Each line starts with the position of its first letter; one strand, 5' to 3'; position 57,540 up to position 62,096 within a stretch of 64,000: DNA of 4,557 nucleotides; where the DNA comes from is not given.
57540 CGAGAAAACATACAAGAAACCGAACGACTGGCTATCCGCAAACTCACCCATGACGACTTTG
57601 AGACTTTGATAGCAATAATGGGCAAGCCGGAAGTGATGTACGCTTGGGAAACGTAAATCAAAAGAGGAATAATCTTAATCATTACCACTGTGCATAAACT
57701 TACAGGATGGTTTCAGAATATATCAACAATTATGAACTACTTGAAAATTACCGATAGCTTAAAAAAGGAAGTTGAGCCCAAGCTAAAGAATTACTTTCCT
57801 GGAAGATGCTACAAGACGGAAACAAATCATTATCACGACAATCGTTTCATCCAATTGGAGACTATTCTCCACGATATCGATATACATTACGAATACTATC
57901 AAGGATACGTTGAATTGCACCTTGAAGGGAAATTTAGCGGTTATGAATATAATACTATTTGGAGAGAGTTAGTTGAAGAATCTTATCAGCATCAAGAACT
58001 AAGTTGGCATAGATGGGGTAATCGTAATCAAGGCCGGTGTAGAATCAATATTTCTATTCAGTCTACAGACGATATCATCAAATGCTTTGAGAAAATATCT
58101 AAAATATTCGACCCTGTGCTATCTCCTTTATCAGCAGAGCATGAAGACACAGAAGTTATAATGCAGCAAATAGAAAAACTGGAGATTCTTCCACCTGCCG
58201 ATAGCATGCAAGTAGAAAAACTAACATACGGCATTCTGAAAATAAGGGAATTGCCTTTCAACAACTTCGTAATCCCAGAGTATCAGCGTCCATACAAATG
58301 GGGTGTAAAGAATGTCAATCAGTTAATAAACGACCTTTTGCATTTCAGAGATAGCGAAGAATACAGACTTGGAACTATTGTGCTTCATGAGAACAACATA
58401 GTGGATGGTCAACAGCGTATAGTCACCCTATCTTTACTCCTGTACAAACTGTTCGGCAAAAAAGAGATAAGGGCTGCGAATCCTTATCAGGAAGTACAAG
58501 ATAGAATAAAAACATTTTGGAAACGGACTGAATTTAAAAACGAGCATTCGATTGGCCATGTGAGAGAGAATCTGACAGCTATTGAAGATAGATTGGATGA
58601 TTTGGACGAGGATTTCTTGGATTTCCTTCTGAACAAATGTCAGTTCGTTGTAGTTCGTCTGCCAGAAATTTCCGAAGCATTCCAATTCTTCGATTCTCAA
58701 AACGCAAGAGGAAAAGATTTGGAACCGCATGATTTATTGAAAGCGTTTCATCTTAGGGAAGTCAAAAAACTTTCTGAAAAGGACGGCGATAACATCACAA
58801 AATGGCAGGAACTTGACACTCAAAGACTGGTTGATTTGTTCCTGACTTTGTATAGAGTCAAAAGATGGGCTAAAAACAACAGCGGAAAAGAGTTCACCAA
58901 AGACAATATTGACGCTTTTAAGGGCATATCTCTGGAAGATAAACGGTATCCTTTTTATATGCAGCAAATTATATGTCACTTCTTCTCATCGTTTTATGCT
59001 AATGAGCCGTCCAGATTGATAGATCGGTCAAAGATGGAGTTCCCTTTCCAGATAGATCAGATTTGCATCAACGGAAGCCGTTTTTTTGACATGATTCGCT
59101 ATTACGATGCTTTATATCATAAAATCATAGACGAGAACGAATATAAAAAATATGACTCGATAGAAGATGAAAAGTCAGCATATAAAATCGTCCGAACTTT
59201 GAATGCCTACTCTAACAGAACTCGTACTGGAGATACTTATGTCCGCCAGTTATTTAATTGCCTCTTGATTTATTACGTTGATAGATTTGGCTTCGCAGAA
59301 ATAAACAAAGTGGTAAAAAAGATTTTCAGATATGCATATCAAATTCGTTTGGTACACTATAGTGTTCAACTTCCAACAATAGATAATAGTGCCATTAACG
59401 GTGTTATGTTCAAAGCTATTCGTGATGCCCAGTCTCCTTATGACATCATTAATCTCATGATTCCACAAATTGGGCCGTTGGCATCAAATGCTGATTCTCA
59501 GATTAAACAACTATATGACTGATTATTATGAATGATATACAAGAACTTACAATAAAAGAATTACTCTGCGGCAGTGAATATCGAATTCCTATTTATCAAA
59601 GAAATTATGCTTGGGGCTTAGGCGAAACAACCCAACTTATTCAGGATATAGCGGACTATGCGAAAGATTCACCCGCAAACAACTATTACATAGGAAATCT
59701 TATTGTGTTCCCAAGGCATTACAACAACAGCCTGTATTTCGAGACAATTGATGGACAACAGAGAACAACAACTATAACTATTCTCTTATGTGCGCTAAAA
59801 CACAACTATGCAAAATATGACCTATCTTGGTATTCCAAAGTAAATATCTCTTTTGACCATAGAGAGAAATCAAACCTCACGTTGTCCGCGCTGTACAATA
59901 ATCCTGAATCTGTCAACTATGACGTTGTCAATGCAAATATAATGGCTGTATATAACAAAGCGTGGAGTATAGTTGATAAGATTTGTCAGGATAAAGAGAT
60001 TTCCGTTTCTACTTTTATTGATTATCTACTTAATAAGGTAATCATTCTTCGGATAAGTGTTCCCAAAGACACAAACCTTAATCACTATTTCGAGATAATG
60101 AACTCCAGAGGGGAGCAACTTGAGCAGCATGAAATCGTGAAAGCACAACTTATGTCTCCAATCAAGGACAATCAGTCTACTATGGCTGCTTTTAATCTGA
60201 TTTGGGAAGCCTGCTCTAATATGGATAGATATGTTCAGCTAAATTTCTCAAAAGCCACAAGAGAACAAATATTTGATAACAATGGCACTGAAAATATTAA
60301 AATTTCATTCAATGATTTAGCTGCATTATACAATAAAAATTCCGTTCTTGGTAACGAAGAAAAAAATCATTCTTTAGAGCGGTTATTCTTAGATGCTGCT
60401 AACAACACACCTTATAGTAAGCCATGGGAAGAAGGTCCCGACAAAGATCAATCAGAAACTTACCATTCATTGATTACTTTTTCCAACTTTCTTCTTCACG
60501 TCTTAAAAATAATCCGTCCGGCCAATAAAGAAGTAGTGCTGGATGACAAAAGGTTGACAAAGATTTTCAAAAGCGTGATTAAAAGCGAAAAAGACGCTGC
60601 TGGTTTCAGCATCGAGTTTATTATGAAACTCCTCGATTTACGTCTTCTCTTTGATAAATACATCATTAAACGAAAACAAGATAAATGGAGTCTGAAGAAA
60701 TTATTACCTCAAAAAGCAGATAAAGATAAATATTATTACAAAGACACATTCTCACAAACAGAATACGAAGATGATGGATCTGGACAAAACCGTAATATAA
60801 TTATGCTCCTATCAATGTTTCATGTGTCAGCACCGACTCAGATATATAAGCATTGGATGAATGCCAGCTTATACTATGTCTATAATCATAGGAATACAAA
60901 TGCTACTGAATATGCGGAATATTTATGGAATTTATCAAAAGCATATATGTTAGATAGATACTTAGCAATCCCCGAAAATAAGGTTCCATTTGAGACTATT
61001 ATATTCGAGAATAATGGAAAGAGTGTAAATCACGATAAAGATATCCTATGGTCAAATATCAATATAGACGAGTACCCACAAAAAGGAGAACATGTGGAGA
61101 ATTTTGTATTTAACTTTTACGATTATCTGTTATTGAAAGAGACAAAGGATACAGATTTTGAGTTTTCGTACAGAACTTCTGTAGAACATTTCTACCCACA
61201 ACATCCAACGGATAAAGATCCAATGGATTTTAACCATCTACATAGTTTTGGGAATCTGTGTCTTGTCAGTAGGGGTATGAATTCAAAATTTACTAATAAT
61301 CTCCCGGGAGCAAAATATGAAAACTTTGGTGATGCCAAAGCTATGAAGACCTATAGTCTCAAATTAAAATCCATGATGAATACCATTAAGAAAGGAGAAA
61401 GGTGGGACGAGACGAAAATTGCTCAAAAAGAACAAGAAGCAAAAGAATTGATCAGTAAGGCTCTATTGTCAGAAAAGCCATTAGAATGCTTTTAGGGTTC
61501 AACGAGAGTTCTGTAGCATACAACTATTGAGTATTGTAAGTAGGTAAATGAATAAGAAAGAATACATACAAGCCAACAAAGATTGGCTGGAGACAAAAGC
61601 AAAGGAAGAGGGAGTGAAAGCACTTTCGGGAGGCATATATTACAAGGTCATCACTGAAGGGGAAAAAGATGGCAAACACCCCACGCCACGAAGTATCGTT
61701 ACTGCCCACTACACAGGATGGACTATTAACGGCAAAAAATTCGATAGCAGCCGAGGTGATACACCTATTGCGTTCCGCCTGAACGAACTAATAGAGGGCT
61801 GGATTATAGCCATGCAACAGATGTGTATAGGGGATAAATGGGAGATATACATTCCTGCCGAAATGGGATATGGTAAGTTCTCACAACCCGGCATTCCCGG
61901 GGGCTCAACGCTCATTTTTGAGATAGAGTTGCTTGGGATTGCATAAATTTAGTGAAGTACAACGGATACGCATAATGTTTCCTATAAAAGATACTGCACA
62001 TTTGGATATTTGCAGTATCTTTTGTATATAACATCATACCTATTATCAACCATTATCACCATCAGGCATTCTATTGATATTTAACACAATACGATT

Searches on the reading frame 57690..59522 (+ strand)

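Call 77: search_protein_families(library=pfam, proteins=[window:57690-59522:+], max_evalue=0.00001)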
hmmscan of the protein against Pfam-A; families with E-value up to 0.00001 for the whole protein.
window:57690-59522:+ (610 aa): 2 families
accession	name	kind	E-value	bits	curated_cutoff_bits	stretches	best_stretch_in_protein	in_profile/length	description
PF25202.1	DUF7834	-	2.6e-65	221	27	1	369-597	6-227/235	Family of unknown function (DUF7834)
PF03235.19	GmrSD_N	-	2.9e-30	106.3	33.2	1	191-354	10-198/199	GmrSD restriction endonuclease, N-terminal domain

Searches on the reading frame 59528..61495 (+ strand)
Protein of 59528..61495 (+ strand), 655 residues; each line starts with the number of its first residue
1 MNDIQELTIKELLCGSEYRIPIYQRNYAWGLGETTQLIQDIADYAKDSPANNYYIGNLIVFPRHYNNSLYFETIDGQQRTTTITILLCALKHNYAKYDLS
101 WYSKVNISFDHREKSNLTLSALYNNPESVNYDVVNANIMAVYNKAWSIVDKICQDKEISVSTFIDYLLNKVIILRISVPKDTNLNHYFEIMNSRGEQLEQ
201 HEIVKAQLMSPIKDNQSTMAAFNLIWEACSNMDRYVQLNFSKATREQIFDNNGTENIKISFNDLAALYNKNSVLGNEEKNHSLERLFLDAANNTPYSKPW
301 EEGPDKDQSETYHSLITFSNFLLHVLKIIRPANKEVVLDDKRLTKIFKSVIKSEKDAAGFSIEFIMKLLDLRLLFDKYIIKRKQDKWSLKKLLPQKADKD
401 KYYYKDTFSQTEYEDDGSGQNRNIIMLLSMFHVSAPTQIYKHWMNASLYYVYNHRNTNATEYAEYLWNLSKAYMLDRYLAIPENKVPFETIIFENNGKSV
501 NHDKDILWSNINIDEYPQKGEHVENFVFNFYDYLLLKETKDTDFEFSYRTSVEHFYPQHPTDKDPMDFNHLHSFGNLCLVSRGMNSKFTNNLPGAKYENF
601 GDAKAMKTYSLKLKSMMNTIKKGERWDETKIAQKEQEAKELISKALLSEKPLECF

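Call 77: search_protein_families(library=pfam, proteins=[window:59528-61495:+], max_evalue=0.00001)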
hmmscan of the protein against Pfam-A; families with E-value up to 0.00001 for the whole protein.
window:59528-61495:+ (655 aa): 2 families
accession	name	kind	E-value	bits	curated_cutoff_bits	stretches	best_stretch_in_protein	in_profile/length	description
PF03235.19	GmrSD_N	-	1.4e-29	104.1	33.2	1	9-209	1-199/199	GmrSD restriction endonuclease, N-terminal domain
PF07510.16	GmrSD_C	-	7e-08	32.9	23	1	522-636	23-133/138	GmrSD restriction endonucleases, C-terminal domain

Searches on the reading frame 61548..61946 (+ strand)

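Call 77: search_protein_families(library=pfam, proteins=[window:61548-61946:+], max_evalue=0.00001)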
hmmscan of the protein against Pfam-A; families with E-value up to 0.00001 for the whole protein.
window:61548-61946:+ (132 aa): 1 family
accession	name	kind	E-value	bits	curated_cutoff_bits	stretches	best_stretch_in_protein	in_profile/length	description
PF00254.34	FKBP_C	-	3.8e-26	91.7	21.1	1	43-129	3-94/94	FKBP-type peptidyl-prolyl cis-trans isomerase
